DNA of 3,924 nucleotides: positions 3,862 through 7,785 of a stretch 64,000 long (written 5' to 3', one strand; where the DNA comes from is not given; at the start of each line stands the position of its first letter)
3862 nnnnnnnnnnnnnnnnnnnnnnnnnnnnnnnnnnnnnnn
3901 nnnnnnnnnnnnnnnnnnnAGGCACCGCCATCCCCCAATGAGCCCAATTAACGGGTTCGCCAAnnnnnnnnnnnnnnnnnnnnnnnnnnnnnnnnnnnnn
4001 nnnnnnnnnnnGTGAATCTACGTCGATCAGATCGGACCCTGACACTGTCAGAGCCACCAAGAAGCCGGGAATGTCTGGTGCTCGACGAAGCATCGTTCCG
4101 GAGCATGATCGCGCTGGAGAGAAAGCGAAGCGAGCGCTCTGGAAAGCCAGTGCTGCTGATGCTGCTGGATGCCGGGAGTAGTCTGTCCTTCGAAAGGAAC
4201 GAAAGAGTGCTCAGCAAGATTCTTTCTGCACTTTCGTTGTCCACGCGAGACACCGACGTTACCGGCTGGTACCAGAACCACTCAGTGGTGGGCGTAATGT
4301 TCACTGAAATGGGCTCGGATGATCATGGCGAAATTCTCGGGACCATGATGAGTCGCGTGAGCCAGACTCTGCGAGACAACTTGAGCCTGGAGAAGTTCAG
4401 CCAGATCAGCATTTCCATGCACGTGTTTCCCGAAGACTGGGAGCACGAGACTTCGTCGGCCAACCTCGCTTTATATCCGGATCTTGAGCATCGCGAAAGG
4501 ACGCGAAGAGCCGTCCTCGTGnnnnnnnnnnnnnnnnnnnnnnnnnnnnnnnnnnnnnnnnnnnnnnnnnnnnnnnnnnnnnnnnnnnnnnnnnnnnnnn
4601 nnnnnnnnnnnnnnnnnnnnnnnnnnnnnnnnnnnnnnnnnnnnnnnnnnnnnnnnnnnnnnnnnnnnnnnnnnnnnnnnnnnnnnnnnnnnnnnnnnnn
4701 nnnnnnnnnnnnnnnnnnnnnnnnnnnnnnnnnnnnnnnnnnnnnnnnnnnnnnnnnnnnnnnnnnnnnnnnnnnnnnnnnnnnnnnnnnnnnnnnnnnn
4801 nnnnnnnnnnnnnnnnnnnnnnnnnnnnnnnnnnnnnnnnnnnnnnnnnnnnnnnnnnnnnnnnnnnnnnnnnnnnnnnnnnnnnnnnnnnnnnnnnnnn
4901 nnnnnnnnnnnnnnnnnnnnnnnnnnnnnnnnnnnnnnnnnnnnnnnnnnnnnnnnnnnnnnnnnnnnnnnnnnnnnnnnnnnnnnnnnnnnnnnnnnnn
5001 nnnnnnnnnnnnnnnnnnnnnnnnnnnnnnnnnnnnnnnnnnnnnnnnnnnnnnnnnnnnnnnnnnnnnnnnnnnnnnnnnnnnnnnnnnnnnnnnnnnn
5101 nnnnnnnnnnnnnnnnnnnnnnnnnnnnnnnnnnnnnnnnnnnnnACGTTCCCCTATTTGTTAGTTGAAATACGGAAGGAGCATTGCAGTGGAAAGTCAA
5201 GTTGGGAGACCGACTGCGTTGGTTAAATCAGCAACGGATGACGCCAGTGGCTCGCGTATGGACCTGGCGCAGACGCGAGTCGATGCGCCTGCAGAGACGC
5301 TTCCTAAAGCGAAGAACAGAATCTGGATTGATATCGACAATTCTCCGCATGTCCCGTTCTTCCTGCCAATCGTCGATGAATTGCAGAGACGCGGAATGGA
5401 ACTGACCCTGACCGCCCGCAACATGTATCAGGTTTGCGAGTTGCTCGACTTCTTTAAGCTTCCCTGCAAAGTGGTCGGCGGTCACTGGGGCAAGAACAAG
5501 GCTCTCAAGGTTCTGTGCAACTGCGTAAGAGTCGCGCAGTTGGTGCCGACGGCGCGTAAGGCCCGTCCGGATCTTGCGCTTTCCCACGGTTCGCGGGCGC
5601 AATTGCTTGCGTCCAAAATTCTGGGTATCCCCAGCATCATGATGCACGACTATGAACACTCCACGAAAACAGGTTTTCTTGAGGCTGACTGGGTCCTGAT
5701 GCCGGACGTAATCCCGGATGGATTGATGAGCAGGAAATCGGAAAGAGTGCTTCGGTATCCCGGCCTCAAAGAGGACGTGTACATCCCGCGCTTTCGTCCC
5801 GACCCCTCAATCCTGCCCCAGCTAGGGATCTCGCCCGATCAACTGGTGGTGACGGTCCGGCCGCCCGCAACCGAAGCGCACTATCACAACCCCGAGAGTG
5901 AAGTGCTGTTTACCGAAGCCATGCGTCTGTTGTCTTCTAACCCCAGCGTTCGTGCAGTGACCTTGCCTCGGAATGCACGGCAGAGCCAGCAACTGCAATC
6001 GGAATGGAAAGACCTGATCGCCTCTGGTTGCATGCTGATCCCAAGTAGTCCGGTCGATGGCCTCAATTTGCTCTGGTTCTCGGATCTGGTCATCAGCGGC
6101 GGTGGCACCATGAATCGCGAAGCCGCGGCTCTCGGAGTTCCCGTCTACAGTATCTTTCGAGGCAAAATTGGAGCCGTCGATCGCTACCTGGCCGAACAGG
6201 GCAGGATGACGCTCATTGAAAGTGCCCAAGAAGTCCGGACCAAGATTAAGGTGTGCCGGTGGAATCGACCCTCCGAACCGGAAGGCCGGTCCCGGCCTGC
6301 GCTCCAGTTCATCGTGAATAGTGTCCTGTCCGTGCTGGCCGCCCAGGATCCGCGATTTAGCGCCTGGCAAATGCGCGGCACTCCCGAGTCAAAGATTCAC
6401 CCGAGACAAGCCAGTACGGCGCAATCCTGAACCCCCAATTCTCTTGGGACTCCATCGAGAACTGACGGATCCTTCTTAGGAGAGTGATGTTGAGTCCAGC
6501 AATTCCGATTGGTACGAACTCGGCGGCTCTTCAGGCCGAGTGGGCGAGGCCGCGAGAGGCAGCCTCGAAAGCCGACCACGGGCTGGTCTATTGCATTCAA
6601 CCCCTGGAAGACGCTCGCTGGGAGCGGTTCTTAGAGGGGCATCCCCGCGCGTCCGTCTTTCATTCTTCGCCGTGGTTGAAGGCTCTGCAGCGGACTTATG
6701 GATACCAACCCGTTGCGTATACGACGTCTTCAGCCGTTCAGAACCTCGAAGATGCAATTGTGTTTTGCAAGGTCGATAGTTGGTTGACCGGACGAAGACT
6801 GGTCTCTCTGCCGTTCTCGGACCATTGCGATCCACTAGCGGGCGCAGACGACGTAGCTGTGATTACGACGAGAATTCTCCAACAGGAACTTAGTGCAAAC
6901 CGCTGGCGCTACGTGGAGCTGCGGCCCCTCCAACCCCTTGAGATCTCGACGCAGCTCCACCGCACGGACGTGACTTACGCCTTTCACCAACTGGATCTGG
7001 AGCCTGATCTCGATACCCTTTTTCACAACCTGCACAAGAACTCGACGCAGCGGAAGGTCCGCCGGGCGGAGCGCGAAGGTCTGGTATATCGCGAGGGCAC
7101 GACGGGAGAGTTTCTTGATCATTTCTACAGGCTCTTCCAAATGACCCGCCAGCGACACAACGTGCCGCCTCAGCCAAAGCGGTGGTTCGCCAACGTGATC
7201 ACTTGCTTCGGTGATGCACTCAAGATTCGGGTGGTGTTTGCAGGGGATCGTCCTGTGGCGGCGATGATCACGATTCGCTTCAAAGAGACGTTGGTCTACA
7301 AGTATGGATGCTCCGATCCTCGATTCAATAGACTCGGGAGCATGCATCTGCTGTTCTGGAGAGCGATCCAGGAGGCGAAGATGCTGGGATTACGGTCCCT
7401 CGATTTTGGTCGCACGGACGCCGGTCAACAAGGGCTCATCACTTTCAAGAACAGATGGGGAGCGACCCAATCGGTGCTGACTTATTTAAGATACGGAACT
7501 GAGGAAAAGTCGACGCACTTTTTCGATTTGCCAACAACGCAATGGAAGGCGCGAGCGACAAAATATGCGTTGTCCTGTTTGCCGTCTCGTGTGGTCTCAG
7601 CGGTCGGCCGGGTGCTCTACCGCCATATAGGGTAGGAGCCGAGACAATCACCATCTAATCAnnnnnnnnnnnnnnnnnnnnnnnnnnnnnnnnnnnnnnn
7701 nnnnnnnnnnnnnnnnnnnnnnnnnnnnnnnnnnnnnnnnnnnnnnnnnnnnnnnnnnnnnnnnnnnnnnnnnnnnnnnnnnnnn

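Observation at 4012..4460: Priming phosphoglycosyl transferase fused to a degenerate GGDEF-like domain that keeps the RxxD (I-site) motif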

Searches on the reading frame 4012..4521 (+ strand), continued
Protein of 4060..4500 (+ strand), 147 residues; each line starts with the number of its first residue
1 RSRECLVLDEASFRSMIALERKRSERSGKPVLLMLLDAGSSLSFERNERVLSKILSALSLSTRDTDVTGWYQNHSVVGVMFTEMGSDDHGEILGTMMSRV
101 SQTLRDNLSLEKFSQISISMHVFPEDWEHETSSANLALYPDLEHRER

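Call 50: find_encoding_contigs(protein=P0052, flank=8000, max_places=3)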
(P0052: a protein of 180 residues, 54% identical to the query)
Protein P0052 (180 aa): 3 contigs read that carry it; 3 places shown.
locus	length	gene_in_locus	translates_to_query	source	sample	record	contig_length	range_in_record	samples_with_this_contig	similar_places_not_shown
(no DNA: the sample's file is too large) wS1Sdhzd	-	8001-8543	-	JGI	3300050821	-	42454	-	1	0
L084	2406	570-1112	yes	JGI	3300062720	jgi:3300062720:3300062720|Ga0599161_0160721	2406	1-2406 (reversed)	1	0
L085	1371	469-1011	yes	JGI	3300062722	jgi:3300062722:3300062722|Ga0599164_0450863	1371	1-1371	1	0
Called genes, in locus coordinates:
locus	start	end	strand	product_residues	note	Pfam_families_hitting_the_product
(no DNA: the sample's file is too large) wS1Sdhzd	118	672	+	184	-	PF02357:NusG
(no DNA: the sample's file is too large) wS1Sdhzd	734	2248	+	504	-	PF00072:Response_reg, PF00158:Sigma54_activat, PF14532:Sigma54_activ_2, PF07724:AAA_2 (weak), PF07728:AAA_5, PF25601:AAA_lid_14, PF02954:HTH_8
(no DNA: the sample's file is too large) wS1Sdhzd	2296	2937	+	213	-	PF02563:Poly_export, PF10531:SLBB, PF22461:SLBB_2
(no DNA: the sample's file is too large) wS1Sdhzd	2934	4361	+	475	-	-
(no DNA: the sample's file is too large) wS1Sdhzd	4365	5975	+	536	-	PF02706:Wzz (weak)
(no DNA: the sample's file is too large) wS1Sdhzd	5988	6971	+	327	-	PF13191:AAA_16, PF13604:AAA_30 (faint), PF13245:AAA_19 (faint), PF13401:AAA_22, PF09848:SLFN-g3_helicase (weak)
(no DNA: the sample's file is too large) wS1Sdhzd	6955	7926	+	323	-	-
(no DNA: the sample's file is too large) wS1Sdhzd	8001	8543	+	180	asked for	-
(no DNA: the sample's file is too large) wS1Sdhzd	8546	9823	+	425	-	PF01071:GARS_A (weak), PF02786:CPSase_L_D2, PF02222:ATP-grasp (faint), PF02655:ATP-grasp_3 (weak), PF15632:ATPgrasp_Ter (weak)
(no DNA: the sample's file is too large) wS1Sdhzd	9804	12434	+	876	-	PF00696:AA_kinase, PF22468:ACT_9 (weak), PF02397:Bac_transf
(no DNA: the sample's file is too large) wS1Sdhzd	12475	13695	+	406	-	PF04007:DUF354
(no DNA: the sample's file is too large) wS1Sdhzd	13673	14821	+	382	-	PF04339:FemAB_like (weak), PF02388:FemAB (weak), PF13480:Acetyltransf_6, PF02388:FemAB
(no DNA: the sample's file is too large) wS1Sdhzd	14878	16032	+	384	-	-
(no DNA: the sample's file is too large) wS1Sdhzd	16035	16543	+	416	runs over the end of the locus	PF02350:Epimerase_2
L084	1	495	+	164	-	?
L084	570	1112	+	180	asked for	-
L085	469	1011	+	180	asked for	-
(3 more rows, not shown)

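Call 51: find_encoding_contigs(protein=P0080, flank=8000, max_places=2)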
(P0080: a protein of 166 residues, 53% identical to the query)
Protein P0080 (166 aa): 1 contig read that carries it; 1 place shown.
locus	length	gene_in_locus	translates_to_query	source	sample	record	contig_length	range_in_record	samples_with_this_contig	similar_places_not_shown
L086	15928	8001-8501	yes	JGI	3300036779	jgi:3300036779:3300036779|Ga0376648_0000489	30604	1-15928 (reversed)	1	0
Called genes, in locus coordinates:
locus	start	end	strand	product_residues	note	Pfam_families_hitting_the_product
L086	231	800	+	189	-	PF02357:NusG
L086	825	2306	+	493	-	PF00072:Response_reg (weak), PF00158:Sigma54_activat, PF14532:Sigma54_activ_2, PF25601:AAA_lid_14, PF02954:HTH_8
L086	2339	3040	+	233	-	PF02563:Poly_export, PF10531:SLBB, PF22461:SLBB_2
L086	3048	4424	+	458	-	-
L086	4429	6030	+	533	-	PF13807:GNVR (faint)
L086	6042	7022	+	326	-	PF13191:AAA_16, PF13401:AAA_22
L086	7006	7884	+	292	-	-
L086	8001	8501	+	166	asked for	-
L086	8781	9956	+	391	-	PF02655:ATP-grasp_3, PF02786:CPSase_L_D2, PF02222:ATP-grasp (faint)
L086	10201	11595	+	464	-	PF00696:AA_kinase, PF22468:ACT_9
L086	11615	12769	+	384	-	PF02397:Bac_transf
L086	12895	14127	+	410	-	PF04007:DUF354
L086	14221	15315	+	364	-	-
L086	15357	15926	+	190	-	?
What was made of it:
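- On Wzx/Wzy-dependent polysaccharide locus: Poly_export and Wzz/GNVR genes lie upstream of the cluster in relatives (calls 50, 51), but that region is off the left end of this window.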

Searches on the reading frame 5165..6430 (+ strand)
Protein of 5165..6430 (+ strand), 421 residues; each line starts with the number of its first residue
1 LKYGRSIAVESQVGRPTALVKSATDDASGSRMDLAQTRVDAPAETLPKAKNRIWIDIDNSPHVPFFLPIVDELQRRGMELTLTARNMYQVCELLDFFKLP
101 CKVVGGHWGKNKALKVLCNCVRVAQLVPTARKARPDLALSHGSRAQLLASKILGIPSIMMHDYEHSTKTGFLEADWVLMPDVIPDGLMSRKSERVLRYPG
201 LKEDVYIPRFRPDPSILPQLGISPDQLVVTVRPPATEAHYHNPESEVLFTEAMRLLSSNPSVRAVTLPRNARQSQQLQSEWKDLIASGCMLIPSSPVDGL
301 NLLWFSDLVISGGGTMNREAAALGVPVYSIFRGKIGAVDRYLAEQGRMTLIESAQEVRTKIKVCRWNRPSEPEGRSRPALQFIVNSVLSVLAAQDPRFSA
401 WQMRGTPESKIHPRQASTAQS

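Call 14: search_protein_families(library=pfam, proteins=[window:5165-6430:+], max_evalue=0.001)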
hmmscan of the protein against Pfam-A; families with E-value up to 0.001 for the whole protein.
window:5165-6430:+ (421 aa): 1 family
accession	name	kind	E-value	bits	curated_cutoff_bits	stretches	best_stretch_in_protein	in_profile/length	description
PF04007.18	DUF354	-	3.3e-40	138.7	22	1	52-357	2-312/349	Protein of unknown function (DUF354)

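Call 52: search_protein_families(library=ncbifam, proteins=[window:5165-6430:+], max_evalue=0.00001)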
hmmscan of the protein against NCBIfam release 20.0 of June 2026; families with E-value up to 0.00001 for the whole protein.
window:5165-6430:+ (421 aa): 0 families

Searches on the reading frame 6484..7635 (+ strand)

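Call 14: search_protein_families(library=pfam, proteins=[window:6484-7635:+], max_evalue=0.001)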
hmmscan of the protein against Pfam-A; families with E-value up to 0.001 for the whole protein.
window:6484-7635:+ (383 aa): 2 families
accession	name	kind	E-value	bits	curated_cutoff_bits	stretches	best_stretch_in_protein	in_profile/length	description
PF13480.13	Acetyltransf_6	-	1.5e-19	71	22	1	185-313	4-139/143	Acetyltransferase (GNAT) domain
PF02388.22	FemAB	-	6.5e-17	61.9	24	2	170-250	156-235/406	FemAB family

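Call 52: search_protein_families(library=ncbifam, proteins=[window:6484-7635:+], max_evalue=0.00001)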
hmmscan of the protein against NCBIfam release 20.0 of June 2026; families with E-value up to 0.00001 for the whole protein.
window:6484-7635:+ (383 aa): 2 families
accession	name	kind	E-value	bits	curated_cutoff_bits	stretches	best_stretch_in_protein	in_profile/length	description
TIGR03019.1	pepcterm_femAB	equivalog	3.7e-38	131.4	260.35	1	44-383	1-330/330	FemAB family XrtA/PEP-CTERM system-associated protein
NF047883.1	UAcmpLyAlTFemX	equivalog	8.6e-10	38.4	500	1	173-277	157-262/337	UDP-N-acetylmuramoylpentapeptide-lysine N(6)-alanyltransferase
